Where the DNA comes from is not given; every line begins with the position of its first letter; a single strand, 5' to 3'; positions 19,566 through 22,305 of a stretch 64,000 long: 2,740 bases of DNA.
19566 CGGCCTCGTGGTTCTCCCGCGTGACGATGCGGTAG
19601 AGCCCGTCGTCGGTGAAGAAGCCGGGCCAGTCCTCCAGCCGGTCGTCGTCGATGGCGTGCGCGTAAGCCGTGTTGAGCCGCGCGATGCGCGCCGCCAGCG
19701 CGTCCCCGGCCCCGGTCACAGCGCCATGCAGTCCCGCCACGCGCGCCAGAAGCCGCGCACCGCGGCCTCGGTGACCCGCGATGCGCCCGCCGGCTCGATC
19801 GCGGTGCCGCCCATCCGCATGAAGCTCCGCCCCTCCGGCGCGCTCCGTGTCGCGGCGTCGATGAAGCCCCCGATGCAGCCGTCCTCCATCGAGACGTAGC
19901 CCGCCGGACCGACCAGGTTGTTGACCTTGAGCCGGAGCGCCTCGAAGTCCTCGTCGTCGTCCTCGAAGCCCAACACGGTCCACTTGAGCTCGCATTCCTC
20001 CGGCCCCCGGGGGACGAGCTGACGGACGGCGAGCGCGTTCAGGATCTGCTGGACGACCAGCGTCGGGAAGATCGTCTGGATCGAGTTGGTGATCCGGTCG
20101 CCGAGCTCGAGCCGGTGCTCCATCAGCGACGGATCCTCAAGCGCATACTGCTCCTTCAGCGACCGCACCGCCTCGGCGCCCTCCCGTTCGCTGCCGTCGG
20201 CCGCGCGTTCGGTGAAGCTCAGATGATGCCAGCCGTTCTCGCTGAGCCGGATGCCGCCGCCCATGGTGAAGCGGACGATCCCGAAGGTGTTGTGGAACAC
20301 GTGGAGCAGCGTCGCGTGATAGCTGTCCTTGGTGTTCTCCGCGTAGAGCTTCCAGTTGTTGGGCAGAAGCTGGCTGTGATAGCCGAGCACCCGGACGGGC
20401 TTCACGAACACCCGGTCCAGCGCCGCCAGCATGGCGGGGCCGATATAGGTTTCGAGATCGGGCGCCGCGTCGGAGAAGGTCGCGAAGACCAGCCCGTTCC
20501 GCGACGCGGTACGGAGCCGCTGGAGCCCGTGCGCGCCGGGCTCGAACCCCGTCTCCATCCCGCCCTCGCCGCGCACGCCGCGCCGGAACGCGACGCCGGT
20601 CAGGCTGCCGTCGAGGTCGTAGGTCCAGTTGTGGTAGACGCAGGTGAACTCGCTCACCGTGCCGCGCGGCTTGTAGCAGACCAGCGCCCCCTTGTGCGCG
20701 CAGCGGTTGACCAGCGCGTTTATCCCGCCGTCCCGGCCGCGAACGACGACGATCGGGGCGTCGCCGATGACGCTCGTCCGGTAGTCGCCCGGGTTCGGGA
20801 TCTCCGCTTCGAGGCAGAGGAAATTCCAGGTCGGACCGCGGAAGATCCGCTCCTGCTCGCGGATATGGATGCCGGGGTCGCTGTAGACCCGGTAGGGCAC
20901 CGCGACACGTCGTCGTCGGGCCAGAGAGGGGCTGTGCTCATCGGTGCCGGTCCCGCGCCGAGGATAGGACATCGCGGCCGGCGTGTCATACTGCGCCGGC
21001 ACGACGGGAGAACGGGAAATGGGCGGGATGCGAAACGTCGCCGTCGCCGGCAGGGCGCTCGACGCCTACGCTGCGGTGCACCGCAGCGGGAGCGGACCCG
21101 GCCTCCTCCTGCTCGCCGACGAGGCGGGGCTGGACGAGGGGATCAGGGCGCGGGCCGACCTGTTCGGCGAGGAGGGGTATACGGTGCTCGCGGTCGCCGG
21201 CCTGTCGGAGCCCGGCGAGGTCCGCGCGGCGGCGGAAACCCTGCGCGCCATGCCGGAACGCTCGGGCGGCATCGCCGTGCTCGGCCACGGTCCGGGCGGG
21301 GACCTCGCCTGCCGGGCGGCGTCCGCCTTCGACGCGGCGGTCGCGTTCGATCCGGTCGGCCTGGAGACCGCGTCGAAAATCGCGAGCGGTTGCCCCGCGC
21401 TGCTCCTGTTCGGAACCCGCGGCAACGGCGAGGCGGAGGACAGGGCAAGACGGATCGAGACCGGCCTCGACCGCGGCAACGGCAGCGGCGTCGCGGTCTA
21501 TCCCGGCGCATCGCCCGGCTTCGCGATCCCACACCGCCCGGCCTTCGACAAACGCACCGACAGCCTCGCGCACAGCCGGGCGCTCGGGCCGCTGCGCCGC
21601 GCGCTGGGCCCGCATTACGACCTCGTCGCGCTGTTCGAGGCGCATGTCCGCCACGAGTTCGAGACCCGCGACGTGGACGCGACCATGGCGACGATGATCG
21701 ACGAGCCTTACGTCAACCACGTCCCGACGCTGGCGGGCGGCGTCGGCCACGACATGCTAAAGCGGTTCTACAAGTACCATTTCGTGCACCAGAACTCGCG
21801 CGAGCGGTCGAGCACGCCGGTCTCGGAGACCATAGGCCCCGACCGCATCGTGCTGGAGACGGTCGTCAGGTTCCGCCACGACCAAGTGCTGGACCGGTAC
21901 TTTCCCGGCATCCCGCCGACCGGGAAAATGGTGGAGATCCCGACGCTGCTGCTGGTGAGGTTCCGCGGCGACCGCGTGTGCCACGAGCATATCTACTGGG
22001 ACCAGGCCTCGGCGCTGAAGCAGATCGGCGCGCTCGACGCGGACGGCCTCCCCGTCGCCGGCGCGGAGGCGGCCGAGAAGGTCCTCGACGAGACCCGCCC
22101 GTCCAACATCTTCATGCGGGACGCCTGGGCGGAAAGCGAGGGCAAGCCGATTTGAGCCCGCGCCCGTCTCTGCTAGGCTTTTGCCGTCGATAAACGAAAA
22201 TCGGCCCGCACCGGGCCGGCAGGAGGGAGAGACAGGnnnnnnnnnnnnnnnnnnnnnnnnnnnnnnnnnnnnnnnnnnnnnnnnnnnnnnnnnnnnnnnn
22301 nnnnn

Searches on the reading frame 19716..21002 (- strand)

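Call 32: search_protein_families(library=pfam, proteins=[window:19716-21002:-], max_evalue=0.001)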
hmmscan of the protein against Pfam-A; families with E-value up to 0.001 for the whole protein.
window:19716-21002:- (428 aa): 2 families
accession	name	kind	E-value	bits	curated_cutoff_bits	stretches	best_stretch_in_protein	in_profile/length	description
PF00355.32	Rieske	-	1.9e-15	57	20.3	1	58-137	1-78/88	Rieske [2Fe-2S] domain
PF00848.25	Ring_hydroxyl_A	-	1.8e-14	54.6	24.9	1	213-427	14-207/208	Ring hydroxylating alpha subunit (catalytic domain)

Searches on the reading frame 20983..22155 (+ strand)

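Call 33: search_protein_families(library=pfam, proteins=[window:20983-22155:+], max_evalue=0.001)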
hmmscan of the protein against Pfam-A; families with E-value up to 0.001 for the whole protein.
window:20983-22155:+ (390 aa): 2 families
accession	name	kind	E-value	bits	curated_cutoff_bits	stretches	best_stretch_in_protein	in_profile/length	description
PF12680.13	SnoaL_2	-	6.7e-06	27.1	27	1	220-333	3-100/102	SnoaL-like domain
PF07366.18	SnoaL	-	1.2e-05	25.6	28.4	1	227-348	12-126/126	SnoaL-like polyketide cyclase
